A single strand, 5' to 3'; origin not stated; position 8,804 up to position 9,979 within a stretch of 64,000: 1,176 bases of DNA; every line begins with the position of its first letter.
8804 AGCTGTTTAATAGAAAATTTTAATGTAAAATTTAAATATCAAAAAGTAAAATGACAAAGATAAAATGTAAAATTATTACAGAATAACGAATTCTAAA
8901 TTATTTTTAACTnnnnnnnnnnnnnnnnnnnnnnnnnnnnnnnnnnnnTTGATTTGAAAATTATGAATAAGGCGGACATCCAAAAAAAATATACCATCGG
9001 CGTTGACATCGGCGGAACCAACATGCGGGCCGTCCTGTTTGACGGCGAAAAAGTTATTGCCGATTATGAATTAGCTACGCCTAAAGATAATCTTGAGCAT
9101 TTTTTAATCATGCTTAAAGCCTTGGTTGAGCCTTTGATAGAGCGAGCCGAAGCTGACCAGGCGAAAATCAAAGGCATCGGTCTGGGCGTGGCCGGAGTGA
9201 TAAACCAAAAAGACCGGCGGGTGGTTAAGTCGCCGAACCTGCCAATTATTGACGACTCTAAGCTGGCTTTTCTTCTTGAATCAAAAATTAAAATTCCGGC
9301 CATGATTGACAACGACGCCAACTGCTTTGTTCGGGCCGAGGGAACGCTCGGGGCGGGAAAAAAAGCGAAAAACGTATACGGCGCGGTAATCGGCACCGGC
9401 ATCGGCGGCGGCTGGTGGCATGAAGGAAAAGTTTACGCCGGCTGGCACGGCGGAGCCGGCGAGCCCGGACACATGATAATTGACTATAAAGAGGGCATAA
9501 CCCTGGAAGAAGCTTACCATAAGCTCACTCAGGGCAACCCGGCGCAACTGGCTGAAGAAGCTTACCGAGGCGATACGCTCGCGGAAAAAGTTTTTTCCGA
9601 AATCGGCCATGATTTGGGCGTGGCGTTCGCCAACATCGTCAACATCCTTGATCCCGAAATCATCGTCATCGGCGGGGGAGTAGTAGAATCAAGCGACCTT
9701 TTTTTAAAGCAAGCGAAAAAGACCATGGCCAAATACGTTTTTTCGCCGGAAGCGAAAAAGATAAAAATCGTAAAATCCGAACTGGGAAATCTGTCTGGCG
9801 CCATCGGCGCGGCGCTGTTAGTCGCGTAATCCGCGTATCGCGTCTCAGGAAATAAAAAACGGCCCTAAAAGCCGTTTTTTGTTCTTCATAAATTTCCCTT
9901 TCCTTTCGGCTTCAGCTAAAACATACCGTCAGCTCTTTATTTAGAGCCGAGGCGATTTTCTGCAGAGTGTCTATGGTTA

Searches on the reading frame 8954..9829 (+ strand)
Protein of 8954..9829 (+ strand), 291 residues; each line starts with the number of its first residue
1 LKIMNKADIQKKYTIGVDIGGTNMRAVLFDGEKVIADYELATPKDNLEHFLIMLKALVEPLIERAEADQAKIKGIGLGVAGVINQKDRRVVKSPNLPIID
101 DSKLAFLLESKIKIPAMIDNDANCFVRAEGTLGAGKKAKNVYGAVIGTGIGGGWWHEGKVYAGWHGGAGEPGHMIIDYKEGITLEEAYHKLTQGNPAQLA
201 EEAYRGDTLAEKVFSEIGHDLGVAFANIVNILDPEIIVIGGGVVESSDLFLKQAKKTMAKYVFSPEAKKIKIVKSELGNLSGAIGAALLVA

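Call 85: search_protein_families(library=pfam, proteins=[window:8954-9829:+], max_evalue=0.0001)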
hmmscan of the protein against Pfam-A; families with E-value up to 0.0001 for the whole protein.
window:8954-9829:+ (291 aa): 2 families
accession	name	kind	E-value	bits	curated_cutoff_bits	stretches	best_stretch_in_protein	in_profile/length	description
PF00480.26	ROK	-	8.4e-52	176.9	22.9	1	14-290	1-291/294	ROK family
PF01869.26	BcrAD_BadFG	-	7.3e-12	45.8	31.5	1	15-84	1-74/271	BadF/BadG/BcrA/BcrD ATPase family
